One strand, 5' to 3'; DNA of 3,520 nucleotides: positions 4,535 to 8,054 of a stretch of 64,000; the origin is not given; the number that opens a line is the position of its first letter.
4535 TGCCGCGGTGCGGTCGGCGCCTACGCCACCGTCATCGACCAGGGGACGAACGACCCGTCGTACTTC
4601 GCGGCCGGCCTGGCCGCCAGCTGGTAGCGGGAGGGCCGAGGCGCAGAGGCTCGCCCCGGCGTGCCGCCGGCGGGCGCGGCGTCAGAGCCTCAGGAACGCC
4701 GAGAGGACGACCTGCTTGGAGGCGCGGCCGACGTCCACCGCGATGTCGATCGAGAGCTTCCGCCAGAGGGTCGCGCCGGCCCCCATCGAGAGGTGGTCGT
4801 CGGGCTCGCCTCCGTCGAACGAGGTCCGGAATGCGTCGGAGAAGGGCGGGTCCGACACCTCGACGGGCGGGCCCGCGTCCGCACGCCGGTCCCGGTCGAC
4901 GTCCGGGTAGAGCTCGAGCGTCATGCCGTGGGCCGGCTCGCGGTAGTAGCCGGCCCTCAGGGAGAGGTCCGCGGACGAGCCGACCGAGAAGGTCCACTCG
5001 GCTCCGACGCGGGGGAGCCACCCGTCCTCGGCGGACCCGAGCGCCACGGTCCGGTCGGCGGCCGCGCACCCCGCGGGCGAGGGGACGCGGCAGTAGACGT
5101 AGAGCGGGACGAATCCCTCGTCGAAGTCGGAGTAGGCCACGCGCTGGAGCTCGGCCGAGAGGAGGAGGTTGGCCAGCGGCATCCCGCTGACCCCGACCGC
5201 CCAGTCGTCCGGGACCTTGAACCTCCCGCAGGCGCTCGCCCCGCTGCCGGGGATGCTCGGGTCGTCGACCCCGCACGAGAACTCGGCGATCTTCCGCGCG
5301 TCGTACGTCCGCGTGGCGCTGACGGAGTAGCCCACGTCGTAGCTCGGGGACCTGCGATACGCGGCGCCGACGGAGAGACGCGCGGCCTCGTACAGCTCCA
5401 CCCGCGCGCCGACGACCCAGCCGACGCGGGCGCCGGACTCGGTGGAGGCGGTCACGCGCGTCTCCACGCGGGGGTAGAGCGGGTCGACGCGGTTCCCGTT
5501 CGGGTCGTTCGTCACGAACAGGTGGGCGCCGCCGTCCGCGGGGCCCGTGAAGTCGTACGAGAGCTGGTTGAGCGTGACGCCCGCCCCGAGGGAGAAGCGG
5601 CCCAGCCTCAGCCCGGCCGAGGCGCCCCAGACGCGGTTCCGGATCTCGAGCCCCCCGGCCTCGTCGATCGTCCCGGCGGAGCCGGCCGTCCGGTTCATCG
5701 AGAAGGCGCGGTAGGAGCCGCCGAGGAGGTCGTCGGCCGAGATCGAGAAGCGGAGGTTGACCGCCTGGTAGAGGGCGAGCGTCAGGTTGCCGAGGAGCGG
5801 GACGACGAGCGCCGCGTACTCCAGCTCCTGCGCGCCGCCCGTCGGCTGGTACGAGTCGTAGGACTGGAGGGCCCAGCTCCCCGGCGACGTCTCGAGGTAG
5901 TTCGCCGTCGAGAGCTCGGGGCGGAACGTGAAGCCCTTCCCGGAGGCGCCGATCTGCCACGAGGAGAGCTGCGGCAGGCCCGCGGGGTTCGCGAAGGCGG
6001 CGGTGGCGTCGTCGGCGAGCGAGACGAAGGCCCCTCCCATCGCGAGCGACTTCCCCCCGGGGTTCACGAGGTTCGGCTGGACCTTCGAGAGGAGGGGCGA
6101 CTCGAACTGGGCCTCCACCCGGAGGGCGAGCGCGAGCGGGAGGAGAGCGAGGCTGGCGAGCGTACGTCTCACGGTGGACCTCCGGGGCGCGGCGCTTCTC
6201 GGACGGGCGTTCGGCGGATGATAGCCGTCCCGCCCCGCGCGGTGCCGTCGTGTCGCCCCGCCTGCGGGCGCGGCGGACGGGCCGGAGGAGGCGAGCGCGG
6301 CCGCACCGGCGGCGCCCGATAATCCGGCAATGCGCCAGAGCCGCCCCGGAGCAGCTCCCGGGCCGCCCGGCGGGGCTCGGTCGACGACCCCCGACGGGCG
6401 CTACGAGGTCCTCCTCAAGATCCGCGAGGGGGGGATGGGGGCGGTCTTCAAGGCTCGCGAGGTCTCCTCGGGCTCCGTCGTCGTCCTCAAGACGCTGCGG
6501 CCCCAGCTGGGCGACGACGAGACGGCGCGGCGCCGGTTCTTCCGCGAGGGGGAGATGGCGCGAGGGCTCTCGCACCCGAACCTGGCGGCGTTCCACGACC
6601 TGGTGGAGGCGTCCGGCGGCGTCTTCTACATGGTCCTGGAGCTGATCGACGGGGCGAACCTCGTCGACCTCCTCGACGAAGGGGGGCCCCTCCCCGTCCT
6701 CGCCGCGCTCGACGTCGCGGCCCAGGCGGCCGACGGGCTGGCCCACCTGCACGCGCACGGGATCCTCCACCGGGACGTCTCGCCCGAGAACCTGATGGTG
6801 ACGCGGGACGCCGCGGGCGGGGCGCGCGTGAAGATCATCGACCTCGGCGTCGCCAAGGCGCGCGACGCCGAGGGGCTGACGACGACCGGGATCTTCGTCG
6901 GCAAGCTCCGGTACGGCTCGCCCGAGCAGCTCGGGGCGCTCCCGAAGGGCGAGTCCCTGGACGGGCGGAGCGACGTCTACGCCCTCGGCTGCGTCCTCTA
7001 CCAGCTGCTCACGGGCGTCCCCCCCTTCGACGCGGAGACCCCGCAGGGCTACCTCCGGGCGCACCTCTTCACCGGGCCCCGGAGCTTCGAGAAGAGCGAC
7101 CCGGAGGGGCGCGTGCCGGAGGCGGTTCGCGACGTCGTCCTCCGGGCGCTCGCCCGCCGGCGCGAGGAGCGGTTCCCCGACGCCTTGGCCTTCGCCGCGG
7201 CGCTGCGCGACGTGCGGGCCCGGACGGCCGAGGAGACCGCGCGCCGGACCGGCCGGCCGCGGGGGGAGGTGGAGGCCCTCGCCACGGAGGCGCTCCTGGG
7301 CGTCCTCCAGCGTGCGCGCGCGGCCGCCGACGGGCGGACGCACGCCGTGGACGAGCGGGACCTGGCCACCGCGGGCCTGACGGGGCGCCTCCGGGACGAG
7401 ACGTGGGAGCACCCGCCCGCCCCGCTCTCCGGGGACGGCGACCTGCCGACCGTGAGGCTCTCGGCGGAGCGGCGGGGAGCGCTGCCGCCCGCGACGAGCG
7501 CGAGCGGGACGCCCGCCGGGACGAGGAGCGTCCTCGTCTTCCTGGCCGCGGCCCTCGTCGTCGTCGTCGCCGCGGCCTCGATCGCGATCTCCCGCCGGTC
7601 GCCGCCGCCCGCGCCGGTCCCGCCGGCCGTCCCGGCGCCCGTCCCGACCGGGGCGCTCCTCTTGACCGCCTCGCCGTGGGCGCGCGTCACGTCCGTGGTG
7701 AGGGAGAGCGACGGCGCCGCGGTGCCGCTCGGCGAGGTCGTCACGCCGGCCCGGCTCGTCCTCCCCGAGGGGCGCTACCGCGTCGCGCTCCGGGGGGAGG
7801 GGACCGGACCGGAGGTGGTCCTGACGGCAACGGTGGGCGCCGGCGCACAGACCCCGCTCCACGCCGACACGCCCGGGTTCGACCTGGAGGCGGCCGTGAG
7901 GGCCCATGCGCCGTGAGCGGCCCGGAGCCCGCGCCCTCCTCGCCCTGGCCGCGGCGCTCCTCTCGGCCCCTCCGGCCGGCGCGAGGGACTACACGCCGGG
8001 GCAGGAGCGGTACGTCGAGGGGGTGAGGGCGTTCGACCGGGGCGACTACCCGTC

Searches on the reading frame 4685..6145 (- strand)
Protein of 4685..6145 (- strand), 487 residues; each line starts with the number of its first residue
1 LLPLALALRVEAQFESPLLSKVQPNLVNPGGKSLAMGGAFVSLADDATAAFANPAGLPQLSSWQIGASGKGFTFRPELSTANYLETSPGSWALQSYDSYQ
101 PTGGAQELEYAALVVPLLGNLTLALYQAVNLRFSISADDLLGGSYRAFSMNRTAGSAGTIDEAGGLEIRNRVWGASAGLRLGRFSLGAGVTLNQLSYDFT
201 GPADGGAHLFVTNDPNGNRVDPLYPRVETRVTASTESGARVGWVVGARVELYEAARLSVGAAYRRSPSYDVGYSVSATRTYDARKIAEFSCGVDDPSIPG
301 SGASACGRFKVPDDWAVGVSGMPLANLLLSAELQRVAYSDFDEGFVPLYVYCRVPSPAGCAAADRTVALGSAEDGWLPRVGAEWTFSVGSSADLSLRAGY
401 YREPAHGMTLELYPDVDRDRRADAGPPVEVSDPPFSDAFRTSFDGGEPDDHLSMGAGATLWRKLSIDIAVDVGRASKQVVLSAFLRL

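Call 26: search_protein_families(library=pfam, proteins=[window:4685-6145:-], max_evalue=0.00001)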
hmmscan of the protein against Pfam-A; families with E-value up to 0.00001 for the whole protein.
window:4685-6145:- (487 aa): 1 family
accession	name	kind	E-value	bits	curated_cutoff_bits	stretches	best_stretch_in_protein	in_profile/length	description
PF03349.22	Toluene_X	-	2.2e-09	36.8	29.7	0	183-405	153-343/421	Outer membrane protein transport protein (OMPP1/FadL/TodX)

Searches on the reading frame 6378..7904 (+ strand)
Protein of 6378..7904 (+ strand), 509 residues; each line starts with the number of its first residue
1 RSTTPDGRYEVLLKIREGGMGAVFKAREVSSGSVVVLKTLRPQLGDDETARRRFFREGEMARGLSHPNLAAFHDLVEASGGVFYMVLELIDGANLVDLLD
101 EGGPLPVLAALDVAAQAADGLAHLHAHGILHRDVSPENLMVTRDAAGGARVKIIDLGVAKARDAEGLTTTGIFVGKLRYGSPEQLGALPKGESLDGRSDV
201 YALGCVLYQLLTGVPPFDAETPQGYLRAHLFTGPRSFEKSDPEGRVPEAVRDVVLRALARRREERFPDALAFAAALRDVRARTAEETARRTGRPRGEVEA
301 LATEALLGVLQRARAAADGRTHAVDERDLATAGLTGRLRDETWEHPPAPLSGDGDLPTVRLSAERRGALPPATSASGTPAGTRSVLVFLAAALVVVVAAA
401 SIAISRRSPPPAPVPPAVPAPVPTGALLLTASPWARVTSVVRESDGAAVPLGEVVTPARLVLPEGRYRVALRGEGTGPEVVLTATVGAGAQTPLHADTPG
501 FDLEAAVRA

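Call 26: search_protein_families(library=pfam, proteins=[window:6378-7904:+], max_evalue=0.00001)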
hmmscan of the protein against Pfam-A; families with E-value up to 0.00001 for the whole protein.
window:6378-7904:+ (509 aa): 3 families
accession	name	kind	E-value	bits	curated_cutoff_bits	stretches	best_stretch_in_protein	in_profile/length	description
PF00069.31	Pkinase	-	3.2e-40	138.6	31.7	1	9-265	1-251/263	Protein kinase domain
PF07714.23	PK_Tyr_Ser-Thr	-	3.3e-25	89.3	23.1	1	14-265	6-248/258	Protein tyrosine and serine/threonine kinase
PF17667.7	Pkinase_fungal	-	6.9e-07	28.7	24.1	1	110-163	288-343/387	Fungal protein kinase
